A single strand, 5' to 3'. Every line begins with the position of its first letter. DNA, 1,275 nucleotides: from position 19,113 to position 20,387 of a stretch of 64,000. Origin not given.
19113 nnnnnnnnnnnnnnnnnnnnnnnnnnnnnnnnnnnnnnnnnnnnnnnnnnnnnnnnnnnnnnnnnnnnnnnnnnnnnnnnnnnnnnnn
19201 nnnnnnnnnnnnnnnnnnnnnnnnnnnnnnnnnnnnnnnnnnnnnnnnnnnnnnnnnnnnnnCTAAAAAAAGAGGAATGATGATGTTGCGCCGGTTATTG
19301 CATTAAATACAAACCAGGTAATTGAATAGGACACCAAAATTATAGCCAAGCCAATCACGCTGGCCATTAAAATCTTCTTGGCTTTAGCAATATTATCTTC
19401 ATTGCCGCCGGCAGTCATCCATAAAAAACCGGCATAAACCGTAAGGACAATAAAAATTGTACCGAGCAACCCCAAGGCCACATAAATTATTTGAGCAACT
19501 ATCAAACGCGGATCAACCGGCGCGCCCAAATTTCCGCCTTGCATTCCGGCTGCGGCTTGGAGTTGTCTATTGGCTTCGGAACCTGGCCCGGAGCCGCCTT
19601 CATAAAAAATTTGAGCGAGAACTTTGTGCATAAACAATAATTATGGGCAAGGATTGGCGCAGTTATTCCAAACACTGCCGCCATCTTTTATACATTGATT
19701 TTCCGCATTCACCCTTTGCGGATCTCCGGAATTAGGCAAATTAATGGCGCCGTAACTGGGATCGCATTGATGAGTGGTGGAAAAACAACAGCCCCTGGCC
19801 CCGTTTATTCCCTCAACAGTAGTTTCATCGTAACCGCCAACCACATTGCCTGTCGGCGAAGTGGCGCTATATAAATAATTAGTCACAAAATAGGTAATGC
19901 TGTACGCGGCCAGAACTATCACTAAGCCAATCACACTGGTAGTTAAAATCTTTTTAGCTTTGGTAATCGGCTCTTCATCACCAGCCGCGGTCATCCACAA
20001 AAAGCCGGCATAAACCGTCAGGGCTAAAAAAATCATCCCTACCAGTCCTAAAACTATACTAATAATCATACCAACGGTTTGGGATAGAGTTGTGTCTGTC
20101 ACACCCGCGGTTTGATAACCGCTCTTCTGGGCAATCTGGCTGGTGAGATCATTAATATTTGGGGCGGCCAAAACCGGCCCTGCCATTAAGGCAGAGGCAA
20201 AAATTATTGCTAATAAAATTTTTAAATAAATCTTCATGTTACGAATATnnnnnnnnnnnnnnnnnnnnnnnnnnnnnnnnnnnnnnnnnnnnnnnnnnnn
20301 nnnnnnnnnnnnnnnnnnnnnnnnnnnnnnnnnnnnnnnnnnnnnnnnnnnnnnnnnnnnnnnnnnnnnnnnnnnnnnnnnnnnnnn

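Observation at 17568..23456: Tandem array of nine paralogous TrbC/VirB2-like pilin genes, three carrying Cys-rich ectodomains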

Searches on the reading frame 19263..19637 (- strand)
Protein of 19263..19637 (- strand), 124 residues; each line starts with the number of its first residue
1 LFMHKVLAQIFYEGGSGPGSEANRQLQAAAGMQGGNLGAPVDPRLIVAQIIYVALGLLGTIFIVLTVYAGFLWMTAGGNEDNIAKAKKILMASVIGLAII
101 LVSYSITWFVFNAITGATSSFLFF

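Call 3: search_protein_families(library=pfam, proteins=[window:19263-19637:-], max_evalue=1)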
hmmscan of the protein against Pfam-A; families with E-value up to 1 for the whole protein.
window:19263-19637:- (124 aa): 1 family
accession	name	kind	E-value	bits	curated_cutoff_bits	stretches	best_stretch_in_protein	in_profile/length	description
PF18895.5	T4SS_pilin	-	4e-07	30.5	26.6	1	48-106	10-67/71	Type IV secretion system pilin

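Call 4: search_protein_families(library=ncbifam, proteins=[window:19263-19637:-], max_evalue=1)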
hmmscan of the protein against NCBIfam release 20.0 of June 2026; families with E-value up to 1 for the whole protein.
window:19263-19637:- (124 aa): 2 families
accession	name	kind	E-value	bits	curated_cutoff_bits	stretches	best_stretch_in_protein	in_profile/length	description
NF045849.1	ICE_MMCAP2_0565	equivalog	0.00055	19.6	40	1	48-113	14-79/80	Mbov_0395 family pilin-like conjugal transfer protein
NF047765.1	LIC_13387_fam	subfamily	0.1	12.2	33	1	61-123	64-126/131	LIC_13387 family protein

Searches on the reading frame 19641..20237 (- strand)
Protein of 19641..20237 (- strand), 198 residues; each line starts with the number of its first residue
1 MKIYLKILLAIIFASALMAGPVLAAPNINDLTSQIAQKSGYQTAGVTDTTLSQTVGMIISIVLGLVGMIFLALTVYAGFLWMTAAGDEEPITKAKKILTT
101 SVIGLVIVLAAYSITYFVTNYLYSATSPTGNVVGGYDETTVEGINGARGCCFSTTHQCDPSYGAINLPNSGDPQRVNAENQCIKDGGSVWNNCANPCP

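Call 3: search_protein_families(library=pfam, proteins=[window:19641-20237:-], max_evalue=1)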
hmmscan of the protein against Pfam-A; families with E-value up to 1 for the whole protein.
window:19641-20237:- (198 aa): 7 families
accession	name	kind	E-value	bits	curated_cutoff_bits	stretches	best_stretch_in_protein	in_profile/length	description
PF18895.5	T4SS_pilin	-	3.5e-10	40.2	26.6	1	49-118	3-71/71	Type IV secretion system pilin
PF20599.3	DUF6796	-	0.0051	16.9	26.9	1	19-126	22-121/225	Family of unknown function (DUF6796)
PF07885.22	Ion_trans_2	-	0.025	14.9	22.5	0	86-119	42-75/79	Ion channel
PF17231.7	DUF5305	-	0.16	11.8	29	1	33-84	93-144/217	Family of unknown function (DUF5305)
PF05987.18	DUF898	-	0.21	11.1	28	1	28-119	153-247/336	Bacterial protein of unknown function (DUF898)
PF05858.17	BIV_Env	-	0.45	9.1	20.8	1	6-71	106-165/548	Bovine immunodeficiency virus surface protein (SU)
PF13800.11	Sigma_reg_N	-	0.74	10.6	26.3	1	92-124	7-39/91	Sigma factor regulator N-terminal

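Call 4: search_protein_families(library=ncbifam, proteins=[window:19641-20237:-], max_evalue=1)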
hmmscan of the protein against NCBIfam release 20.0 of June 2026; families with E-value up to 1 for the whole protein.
window:19641-20237:- (198 aa): 4 families
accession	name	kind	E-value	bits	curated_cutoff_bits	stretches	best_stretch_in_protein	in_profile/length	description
NF045849.1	ICE_MMCAP2_0565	equivalog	3e-10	39.7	40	1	49-121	7-79/80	Mbov_0395 family pilin-like conjugal transfer protein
NF004447.0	PRK05777.2-5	equivalog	0.0062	15.6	547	1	53-121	192-258/458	NADH-quinone oxidoreductase subunit NuoN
TIGR00156.1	TIGR00156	subfamily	0.059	13.4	108.15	1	9-69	4-66/128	YgiW/YdeI family stress tolerance OB fold protein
TIGR02970.1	succ_dehyd_cytB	equivalog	0.33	11.2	52.3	1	53-120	14-81/120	succinate dehydrogenase, cytochrome b556 subunit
